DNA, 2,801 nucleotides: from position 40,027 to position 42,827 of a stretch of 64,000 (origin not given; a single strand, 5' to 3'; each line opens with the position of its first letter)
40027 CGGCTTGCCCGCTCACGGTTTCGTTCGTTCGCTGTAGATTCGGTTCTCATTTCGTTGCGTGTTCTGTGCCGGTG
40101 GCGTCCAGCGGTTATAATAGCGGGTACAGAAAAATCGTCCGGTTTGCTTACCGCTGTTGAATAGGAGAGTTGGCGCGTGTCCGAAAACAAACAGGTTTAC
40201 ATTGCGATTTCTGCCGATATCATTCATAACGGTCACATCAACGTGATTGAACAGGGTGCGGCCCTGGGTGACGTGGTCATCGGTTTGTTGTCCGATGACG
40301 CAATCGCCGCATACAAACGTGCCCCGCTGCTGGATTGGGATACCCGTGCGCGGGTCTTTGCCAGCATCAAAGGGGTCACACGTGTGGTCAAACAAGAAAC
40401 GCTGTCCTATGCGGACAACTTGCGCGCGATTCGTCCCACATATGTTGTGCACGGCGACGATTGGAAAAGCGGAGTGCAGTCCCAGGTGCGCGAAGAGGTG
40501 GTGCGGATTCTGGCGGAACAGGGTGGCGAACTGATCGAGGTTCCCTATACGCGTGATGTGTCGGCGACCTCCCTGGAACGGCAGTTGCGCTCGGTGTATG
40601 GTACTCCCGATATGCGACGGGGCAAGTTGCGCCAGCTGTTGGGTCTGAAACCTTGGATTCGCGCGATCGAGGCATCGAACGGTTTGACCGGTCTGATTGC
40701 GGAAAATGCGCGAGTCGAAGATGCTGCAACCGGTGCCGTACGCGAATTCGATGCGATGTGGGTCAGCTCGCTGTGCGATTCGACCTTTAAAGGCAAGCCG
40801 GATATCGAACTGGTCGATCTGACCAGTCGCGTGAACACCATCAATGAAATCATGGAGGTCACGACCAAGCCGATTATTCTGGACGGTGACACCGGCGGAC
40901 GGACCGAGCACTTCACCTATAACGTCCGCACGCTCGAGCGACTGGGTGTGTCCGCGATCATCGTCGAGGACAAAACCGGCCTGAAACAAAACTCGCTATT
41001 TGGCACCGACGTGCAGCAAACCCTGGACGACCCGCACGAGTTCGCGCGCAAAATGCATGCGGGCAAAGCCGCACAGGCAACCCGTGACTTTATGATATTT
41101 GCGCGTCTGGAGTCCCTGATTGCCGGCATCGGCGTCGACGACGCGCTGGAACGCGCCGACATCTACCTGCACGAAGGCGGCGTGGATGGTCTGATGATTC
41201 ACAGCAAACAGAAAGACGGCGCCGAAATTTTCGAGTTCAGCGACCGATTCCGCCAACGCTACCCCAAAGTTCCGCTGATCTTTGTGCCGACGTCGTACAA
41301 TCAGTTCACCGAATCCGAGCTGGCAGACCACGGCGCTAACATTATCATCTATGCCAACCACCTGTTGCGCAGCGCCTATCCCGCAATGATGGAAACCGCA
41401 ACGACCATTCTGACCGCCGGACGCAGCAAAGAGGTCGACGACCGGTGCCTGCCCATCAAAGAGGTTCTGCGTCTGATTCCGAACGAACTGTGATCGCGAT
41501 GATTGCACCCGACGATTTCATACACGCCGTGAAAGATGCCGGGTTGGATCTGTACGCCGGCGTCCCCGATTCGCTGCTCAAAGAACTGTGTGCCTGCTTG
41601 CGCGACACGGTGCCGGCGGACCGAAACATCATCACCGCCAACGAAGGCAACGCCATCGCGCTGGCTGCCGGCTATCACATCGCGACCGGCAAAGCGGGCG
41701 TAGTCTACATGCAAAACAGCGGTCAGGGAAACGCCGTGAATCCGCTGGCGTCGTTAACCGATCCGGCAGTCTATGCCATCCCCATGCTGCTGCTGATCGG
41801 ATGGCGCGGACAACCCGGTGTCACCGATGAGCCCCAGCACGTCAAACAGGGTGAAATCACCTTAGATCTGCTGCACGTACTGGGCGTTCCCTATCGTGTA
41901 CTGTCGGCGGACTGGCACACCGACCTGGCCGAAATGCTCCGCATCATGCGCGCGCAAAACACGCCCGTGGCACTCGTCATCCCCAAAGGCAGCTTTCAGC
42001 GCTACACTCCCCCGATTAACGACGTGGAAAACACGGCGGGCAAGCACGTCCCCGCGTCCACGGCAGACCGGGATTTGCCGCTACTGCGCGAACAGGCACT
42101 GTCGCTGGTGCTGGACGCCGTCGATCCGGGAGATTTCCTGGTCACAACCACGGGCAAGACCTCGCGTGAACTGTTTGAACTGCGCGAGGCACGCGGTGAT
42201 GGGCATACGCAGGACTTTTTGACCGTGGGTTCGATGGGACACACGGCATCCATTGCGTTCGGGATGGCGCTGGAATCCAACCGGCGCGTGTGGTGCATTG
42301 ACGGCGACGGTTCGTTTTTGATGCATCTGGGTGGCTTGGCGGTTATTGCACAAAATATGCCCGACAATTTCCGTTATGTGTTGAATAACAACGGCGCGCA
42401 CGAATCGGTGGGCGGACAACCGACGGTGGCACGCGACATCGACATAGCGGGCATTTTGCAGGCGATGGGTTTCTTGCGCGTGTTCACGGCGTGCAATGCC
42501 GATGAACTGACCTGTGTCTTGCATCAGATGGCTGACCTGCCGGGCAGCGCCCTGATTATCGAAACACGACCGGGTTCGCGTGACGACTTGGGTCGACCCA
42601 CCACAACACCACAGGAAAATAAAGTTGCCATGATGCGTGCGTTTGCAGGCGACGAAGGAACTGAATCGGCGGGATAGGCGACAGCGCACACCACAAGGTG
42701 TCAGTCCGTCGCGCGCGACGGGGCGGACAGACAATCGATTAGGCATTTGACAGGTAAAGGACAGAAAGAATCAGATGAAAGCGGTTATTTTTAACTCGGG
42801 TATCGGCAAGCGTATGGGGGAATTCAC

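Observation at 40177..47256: Phosphonate (C-P bond) tailoring operon wired directly into a teichoic-acid-type locus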

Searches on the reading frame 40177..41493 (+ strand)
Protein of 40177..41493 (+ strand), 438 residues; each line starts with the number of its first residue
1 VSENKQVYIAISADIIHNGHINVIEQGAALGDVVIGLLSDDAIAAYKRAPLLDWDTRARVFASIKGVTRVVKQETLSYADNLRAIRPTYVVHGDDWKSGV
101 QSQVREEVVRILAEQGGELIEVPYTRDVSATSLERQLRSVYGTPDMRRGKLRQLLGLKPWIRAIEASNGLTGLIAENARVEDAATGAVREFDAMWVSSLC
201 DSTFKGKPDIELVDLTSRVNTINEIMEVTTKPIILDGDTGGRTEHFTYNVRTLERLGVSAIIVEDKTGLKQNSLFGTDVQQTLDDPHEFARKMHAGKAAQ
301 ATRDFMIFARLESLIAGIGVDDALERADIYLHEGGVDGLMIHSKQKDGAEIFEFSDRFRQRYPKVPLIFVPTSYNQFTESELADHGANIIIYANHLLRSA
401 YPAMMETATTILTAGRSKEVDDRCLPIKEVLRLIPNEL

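Call 3: search_protein_families(library=pfam, proteins=[window:40177-41493:+])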
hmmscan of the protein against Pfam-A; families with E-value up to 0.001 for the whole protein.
window:40177-41493:+ (438 aa): 2 families
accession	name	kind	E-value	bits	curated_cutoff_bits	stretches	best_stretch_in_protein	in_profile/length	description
PF13714.12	PEP_mutase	-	2.8e-46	158.5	31.5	1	164-412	14-240/240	Phosphoenolpyruvate phosphomutase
PF01467.32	CTP_transf_like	-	6.6e-11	43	21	1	13-110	6-104/133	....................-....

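Call 33: search_solved_structures(query=window:40177-41493:+, max_evalue=0.00001, show_alignments=2)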
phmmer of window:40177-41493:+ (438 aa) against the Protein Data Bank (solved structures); distinct sequences matched with E-value up to 0.00001: 16.
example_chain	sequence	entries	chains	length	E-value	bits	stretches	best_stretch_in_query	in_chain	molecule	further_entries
5x3d_A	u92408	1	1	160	2.1e-44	155.5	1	6-138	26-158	Phosphoenolpyruvate phosphomutase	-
2dua_A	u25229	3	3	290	4.6e-40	141.1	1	163-434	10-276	Phosphonopyruvate hydrolase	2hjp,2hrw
5unc_A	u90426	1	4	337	5.6e-39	137.6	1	189-431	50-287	PHOSPHOENOLPYRUVATE PHOSPHOMUTASE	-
1m1b_A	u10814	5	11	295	1.6e-35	126.2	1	149-434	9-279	PHOSPHOENOLPYRUVATE PHOSPHOMUTASE | PROTEIN (PHOSPHOENOLPYRUVATE MUTASE)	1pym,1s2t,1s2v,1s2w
1s2u_A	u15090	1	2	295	1.8e-34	122.7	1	149-434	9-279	Phosphoenolpyruvate phosphomutase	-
3elb_A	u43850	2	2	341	1.3e-09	40.9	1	13-135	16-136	Ethanolamine-phosphate cytidylyltransferase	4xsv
1xg3_A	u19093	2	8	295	3.5e-09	39.4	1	205-358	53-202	Probable methylisocitrate lyase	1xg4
9hra_A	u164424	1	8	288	6.3e-09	38.6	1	191-416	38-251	2-methylisocitrate lyase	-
3eoo_A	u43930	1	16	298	6.4e-09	38.6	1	202-412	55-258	Methylisocitrate lyase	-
9hgk_A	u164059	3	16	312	7.2e-09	38.4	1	191-415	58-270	2-methylisocitrate lyase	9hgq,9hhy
1mum_A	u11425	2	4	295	7.8e-09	38.3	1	205-358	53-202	2-methylisocitrate lyase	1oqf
6t4v_C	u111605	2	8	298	1e-08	37.8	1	204-422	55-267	2-methylisocitrate lyase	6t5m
9hgo_A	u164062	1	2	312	1.9e-08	37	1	191-415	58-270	2-methylisocitrate lyase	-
4iqd_A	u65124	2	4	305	1.9e-08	37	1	189-420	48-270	Carboxyvinyl-carboxyphosphonate phosphorylmutase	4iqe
1o5q_A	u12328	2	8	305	2.4e-08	36.6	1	205-420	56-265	Probable methylisocitrate lyase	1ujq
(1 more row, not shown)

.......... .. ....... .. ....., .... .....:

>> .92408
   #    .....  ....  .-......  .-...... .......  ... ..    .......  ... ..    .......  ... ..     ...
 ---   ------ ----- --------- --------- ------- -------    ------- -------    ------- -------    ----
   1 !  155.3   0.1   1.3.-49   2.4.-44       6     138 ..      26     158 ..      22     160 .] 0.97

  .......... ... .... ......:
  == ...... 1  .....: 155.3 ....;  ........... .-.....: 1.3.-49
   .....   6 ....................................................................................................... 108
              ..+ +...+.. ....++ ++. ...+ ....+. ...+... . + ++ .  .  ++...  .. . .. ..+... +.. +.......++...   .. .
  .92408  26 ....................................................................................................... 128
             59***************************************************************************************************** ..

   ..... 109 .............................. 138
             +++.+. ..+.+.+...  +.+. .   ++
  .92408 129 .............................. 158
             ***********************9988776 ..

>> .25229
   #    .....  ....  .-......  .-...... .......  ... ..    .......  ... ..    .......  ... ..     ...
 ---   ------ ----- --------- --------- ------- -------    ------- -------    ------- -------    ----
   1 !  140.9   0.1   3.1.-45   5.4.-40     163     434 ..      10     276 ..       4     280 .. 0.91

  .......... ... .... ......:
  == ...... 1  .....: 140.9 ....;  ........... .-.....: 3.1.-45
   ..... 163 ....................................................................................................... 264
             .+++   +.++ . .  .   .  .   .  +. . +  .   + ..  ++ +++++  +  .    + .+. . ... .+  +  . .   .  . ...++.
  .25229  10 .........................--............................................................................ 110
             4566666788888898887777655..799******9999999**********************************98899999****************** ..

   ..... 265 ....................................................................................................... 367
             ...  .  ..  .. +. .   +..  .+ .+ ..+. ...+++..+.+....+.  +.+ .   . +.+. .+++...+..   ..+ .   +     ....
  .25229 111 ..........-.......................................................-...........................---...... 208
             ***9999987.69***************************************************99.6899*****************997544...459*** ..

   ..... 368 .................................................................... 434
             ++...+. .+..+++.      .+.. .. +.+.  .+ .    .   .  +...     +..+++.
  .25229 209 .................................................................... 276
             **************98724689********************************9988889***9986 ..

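Call 47: search_protein_families(library=ncbifam, proteins=[window:40177-41493:+], max_evalue=0.00001)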
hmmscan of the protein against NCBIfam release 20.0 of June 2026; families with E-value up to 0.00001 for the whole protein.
window:40177-41493:+ (438 aa): 10 families
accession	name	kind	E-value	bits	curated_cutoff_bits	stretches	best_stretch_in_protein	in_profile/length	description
TIGR02320.1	PEP_mutase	equivalog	6.7e-113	376.4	319.55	1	151-436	1-282/284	phosphoenolpyruvate mutase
TIGR02321.1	Pphn_pyruv_hyd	equivalog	1.1e-41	142.9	374.4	1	163-433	10-275/290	phosphonopyruvate hydrolase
TIGR02317.1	prpB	equivalog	1.9e-22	79.8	354.4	1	190-423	33-259/285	methylisocitrate lyase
NF008455.0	PRK11320.1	equivalog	2.6e-17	63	353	1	191-422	40-265/295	methylisocitrate lyase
TIGR02199.1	rfaE_dom_II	equivalog_domain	1.1e-14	54.5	181.5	1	12-135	19-140/144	D-glycero-beta-D-manno-heptose 1-phosphate adenylyltransferase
TIGR00125.1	cyt_tran_rel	domain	2.8e-10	40.2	27.7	1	7-66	2-61/65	adenylyltransferase/cytidyltransferase family protein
TIGR01518.1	g3p_cytidyltrns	equivalog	3e-09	37.1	165.4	1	12-134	6-122/125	glycerol-3-phosphate cytidylyltransferase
NF008454.0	PRK11316.1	equivalog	3.4e-08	32.6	521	1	13-137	349-471/475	bifunctional D-glycero-beta-D-manno-heptose-7-phosphate kinase/D-glycero-beta-D-manno-heptose 1-phosphate adenylyltransferase HldE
TIGR02319.1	CPEP_Pphonmut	equivalog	3.5e-07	29.7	420.05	1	200-393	47-233/294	carboxyvinyl-carboxyphosphonate phosphorylmutase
NF001985.0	PRK00777.1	subfamily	1e-06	28.9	104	1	12-61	12-62/157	pantetheine-phosphate adenylyltransferase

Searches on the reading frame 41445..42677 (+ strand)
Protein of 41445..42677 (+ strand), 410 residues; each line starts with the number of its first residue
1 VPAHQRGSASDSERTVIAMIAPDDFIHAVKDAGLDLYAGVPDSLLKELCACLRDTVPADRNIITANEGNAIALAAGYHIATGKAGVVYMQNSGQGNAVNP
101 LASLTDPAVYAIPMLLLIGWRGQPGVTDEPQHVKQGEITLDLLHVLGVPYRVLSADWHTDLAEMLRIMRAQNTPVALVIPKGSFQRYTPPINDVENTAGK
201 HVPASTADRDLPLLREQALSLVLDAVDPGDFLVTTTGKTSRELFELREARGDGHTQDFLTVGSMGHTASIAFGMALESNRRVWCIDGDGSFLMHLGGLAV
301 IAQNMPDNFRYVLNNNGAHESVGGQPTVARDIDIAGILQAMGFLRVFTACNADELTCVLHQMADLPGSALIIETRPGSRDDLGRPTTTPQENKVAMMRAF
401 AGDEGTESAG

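Call 3: search_protein_families(library=pfam, proteins=[window:41445-42677:+])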
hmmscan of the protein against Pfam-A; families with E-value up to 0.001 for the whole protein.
window:41445-42677:+ (410 aa): 2 families
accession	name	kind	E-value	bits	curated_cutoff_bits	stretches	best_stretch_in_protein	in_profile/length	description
PF02775.26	TPP_enzyme_C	-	1.5e-15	57.8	21.9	1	237-371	3-149/151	Thiamine pyrophosphate enzyme, C-terminal TPP binding domain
PF02776.23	TPP_enzyme_N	-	3.4e-13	49.8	26.8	1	23-138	5-114/119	Thiamine pyrophosphate enzyme, N-terminal TPP binding domain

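Call 47: search_protein_families(library=ncbifam, proteins=[window:41499-42677:+], max_evalue=0.00001)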
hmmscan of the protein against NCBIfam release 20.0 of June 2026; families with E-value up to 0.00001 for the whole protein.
window:41499-42677:+ (392 aa): 20 families
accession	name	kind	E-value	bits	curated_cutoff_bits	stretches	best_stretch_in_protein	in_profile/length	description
TIGR03297.1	Ppyr-DeCO2ase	equivalog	8.7e-128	426.3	312.5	1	15-380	1-358/360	phosphonopyruvate decarboxylase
TIGR03846.1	sulfopy_beta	equivalog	1.5e-28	100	221.5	1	197-358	1-158/182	sulfopyruvate decarboxylase subunit beta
TIGR03845.1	sulfopyru_alph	equivalog_domain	6.6e-22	78.1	147.95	1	8-161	5-155/160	sulfopyruvate decarboxylase subunit alpha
NF004813.0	PRK06163.1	equivalog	2.3e-20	73.2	240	1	236-354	49-169/202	hypothetical protein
NF005860.0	PRK07789.1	equivalog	1.3e-10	40.3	881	0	7-106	40-136/615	acetolactate synthase large subunit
NF005228.0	PRK06725.1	equivalog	1.3e-10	40.1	991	0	7-104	22-115/571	acetolactate synthase large subunit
TIGR00118.1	acolac_lg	equivalog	4.5e-09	35.3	538.35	0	7-101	7-97/557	biosynthetic-type acetolactate synthase large subunit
NF006016.1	PRK08155.1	equivalog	5.9e-09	34.9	870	0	243-304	408-469/554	acetolactate synthase large subunit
NF005485.1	PRK07092.1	equivalog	7.3e-09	34.9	493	0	180-297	333-450/523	benzoylformate decarboxylase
NF004710.0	PRK06048.1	equivalog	1.4e-08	33.7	976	0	4-101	11-104/561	acetolactate synthase large subunit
NF006524.0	PRK08978.1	equivalog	3.2e-08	32.3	738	0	242-286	399-444/548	acetolactate synthase 2 catalytic subunit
NF006203.0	PRK08327.1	equivalog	1.3e-07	30.6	456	0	39-101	51-111/571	thiamine pyrophosphate-requiring protein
NF006052.0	PRK08199.1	subfamily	2.3e-07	29.5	539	0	241-297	412-469/559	thiamine pyrophosphate protein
NF005651.0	PRK07418.1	subfamily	7.4e-07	27.7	942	0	243-297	434-489/617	acetolactate synthase large subunit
NF009122.0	PRK12474.1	subfamily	1.6e-06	27.2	835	0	199-290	344-436/518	hypothetical protein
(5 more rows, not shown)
